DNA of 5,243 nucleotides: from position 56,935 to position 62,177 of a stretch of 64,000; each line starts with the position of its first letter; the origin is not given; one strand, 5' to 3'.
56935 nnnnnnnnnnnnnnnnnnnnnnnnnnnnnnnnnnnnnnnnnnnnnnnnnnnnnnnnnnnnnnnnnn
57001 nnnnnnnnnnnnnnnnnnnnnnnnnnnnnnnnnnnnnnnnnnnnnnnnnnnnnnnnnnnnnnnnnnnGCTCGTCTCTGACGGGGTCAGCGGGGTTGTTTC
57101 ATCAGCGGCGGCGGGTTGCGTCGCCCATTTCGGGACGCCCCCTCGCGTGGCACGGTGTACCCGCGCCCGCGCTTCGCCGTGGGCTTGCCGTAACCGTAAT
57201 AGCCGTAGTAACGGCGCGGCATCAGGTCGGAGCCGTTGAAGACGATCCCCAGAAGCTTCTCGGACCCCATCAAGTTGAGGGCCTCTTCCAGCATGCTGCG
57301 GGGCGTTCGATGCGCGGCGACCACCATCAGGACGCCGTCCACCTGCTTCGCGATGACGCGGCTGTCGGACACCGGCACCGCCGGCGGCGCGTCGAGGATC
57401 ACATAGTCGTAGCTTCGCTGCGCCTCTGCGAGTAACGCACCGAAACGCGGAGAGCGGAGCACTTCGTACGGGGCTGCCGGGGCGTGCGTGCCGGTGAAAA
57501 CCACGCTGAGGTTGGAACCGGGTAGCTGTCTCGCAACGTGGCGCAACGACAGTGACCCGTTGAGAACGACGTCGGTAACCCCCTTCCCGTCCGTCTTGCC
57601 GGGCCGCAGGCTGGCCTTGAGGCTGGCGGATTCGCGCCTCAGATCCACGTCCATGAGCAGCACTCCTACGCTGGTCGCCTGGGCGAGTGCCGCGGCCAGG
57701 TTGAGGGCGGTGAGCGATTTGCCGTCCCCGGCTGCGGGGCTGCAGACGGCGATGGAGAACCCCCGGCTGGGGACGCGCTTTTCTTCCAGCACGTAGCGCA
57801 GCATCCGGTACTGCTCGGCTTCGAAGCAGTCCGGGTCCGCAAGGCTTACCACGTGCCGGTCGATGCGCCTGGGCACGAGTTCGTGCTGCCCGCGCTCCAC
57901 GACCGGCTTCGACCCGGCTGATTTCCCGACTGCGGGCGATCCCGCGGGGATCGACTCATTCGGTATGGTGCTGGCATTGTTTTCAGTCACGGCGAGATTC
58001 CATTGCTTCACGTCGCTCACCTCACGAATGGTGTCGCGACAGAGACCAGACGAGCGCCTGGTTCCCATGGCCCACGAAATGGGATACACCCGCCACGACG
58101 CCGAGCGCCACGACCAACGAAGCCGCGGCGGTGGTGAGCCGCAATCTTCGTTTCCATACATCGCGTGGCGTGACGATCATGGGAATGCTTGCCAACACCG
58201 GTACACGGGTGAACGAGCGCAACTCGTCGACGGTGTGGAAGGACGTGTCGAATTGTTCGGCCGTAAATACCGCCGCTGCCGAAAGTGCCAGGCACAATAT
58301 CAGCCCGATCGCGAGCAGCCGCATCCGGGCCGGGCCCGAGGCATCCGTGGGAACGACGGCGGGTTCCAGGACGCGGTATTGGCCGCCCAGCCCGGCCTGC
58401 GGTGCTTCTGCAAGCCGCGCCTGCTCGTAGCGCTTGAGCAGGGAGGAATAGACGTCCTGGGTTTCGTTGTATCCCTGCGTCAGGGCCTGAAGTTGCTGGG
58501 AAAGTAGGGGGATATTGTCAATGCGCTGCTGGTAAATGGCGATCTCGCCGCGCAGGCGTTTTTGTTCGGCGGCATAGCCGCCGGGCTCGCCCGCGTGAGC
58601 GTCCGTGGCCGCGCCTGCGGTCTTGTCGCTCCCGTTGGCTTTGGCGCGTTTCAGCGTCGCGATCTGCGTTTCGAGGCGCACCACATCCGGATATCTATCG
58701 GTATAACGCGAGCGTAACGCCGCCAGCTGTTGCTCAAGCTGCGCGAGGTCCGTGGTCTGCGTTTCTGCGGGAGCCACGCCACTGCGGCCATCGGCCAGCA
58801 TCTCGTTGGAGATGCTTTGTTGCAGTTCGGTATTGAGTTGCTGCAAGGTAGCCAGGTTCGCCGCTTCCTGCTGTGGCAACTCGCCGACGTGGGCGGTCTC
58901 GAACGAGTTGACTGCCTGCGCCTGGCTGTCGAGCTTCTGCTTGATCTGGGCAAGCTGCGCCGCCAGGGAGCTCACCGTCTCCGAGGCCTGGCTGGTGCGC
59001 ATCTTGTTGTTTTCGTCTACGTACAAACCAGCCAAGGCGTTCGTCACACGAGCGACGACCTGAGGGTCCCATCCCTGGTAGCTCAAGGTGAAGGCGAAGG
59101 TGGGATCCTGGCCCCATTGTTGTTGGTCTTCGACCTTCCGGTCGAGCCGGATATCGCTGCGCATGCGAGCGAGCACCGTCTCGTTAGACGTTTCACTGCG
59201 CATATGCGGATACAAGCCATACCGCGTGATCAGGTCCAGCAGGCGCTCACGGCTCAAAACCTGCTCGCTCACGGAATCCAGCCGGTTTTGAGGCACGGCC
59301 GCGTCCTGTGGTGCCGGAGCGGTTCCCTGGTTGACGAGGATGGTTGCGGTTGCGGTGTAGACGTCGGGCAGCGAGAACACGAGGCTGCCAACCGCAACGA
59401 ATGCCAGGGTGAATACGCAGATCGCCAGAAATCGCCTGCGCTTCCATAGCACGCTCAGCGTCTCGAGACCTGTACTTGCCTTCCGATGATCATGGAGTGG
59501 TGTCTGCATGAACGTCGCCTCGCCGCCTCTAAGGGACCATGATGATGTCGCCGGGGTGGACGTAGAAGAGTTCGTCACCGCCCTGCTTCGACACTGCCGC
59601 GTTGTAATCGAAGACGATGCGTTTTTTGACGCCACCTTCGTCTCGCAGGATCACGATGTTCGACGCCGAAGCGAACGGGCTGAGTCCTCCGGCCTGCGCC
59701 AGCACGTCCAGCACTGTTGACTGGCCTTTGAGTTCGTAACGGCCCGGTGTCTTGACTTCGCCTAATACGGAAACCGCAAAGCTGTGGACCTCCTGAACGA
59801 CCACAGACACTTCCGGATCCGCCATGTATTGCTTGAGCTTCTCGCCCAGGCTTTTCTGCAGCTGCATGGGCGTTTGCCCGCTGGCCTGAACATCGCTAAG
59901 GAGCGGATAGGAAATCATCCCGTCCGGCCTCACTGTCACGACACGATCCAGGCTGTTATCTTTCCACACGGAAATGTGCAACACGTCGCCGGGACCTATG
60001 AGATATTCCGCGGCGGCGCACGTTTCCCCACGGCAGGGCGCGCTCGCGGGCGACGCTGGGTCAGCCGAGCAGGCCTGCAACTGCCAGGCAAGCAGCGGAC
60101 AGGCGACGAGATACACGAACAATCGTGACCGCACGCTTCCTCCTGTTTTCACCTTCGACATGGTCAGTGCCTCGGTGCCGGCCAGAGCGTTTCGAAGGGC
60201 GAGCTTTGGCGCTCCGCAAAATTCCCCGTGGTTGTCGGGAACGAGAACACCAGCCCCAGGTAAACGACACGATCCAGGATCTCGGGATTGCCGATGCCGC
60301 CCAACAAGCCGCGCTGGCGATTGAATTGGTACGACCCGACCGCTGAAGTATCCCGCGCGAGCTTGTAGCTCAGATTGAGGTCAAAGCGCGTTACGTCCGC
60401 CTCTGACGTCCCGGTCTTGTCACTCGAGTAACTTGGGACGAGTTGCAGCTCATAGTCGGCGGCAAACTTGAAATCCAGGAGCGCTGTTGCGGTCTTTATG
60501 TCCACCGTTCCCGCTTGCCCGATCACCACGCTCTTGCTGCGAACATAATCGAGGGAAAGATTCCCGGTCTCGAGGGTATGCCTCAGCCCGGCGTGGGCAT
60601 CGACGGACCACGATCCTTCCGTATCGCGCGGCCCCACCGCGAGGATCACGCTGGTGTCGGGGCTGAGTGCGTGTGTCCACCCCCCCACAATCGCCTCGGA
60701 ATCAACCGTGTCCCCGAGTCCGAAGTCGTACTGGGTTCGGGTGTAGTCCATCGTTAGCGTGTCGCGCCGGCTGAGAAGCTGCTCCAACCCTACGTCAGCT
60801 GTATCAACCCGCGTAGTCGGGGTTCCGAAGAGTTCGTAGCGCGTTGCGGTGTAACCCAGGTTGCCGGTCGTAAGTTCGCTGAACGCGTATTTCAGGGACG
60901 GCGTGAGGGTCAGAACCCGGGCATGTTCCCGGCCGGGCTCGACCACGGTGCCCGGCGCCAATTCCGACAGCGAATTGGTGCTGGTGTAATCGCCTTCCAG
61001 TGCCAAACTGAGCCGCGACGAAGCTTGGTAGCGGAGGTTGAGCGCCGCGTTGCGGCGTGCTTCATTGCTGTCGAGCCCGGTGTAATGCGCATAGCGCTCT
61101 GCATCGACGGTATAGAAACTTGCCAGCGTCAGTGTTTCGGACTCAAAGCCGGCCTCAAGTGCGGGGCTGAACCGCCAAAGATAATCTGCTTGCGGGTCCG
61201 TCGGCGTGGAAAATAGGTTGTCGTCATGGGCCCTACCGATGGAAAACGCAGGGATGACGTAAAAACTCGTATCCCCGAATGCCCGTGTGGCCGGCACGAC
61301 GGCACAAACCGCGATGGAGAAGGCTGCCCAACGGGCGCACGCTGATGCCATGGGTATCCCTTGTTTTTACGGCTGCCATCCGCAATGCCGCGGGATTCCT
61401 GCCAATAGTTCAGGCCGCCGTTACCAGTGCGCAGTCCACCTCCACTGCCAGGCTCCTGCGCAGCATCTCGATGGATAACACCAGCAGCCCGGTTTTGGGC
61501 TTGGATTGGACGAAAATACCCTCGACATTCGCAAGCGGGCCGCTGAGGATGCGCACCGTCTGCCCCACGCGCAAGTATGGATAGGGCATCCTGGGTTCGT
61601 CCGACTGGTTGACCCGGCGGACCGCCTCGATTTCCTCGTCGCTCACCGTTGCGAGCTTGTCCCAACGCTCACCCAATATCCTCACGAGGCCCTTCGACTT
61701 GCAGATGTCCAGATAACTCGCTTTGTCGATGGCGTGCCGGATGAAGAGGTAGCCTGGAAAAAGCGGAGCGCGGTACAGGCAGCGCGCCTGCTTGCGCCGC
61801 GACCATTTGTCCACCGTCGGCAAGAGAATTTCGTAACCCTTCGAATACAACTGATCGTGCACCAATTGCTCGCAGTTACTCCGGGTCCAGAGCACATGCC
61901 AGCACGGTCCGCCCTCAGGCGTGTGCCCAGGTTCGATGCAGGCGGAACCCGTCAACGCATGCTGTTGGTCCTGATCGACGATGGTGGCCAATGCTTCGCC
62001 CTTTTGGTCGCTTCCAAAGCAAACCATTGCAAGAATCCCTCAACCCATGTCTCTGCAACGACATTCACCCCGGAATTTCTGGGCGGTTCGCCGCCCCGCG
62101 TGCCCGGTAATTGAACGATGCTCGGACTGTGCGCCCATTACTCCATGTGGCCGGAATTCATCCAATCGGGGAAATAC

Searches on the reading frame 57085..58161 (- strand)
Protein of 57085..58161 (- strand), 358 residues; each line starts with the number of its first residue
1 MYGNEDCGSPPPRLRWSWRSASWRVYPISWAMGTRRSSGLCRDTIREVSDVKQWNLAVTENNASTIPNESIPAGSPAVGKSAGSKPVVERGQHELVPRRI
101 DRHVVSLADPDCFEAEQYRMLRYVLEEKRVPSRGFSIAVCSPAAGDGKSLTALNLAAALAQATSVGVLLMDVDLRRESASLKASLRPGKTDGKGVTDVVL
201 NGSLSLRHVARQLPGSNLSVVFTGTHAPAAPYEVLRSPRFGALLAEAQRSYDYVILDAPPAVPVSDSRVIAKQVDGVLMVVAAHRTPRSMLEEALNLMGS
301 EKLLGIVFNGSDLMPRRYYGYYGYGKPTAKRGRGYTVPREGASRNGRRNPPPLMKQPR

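Call 31: search_protein_families(library=pfam, proteins=[window:57085-58161:-], max_evalue=0.00001)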
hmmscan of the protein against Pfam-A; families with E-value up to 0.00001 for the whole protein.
window:57085-58161:- (358 aa): 2 families
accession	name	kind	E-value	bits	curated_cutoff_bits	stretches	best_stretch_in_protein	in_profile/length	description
PF13614.12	AAA_31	-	4e-09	37.1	27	1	137-270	4-137/177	AAA domain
PF10609.15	ParA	-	1.9e-06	27.9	27.1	1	137-310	6-174/246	NUBPL iron-transfer P-loop NTPase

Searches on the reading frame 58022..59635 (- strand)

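Call 31: search_protein_families(library=pfam, proteins=[window:58022-59635:-], max_evalue=0.00001)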
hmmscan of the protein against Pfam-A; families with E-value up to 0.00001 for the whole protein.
window:58022-59635:- (537 aa): 2 families
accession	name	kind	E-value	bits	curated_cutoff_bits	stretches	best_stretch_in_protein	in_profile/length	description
PF13807.11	GNVR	-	1.1e-07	32.1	27.7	1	380-457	4-78/82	G-rich domain on putative tyrosine kinase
PF02706.20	Wzz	-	5.5e-07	30.2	25.5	1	60-106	9-54/91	Chain length determinant protein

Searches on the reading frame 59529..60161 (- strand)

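Call 33: search_protein_families(library=pfam, proteins=[window:59529-60161:-], max_evalue=0.0001)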
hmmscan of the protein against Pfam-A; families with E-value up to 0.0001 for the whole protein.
window:59529-60161:- (210 aa): 3 families
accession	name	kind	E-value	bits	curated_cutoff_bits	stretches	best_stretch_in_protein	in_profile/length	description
PF02563.21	Poly_export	-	8.3e-24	84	28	1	50-122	4-76/77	Polysaccharide biosynthesis/export protein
PF10531.15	SLBB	-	4.7e-13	49.2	27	1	130-176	2-48/55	SLBB domain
PF22461.2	SLBB_2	-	6.6e-09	36.2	27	1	130-209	3-79/79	SLBB domain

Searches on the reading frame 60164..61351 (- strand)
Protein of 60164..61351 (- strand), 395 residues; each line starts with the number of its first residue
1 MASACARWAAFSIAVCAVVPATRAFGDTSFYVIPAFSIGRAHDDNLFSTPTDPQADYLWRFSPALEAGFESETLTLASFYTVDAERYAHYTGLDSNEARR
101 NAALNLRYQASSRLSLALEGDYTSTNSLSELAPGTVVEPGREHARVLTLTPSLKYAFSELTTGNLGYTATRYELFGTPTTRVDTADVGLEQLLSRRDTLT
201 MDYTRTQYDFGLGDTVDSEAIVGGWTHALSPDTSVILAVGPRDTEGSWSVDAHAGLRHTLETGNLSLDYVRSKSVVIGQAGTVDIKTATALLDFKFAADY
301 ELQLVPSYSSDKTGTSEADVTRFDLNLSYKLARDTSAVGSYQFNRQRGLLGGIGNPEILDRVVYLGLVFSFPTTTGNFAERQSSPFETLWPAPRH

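Call 30: search_protein_families(library=pfam, proteins=[window:60164-61351:-], max_evalue=0.001)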
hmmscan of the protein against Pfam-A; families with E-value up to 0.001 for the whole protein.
window:60164-61351:- (395 aa): 2 families
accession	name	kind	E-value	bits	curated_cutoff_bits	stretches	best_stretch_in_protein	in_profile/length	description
PF10082.15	BBP2_2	-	2.1e-05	24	23.7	0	29-125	12-105/378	Putative beta-barrel porin 2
PF13609.12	Porin_4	-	0.00015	22.2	27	0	74-244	155-307/310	Gram-negative porin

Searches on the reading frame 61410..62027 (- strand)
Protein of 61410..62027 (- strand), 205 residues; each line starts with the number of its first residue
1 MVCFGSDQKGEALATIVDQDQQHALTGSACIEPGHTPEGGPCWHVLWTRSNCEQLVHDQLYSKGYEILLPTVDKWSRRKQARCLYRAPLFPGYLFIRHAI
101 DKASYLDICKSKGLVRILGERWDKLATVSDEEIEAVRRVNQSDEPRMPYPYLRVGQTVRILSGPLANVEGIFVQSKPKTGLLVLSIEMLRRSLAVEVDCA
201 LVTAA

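Call 30: search_protein_families(library=pfam, proteins=[window:61410-62027:-], max_evalue=0.001)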
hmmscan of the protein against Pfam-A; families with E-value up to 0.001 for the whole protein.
window:61410-62027:- (205 aa): 1 family
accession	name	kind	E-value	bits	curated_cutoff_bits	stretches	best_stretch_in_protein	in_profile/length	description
PF02357.24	NusG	-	7.4e-16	58.9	22.2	1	42-136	2-92/93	Transcription termination factor nusG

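Call 70: search_protein_families(library=ncbifam, proteins=[window:61410-62027:-], max_evalue=0.00001)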
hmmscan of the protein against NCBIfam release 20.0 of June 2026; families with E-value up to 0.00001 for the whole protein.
window:61410-62027:- (205 aa): 5 families
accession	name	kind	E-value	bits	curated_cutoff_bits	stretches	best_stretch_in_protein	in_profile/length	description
NF033644.1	antiterm_UpxY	subfamily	3.6e-24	85.6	100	1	43-198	1-160/164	UpxY family transcription antiterminator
TIGR01955.1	RfaH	equivalog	4.7e-20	72.2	144.5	1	43-198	1-154/159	transcription/translation regulatory transformer protein RfaH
NF033641.1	antiterm_LoaP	exception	1.3e-17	64.4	125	1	43-201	1-163/166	antiterminator LoaP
TIGR00922.1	nusG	equivalog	8.9e-14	51.7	135.7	1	53-202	11-169/172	transcription termination/antitermination protein NusG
NF006534.0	PRK09014.1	equivalog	8.7e-10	38.7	124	1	43-198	4-155/162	transcription/translation regulatory transformer protein RfaH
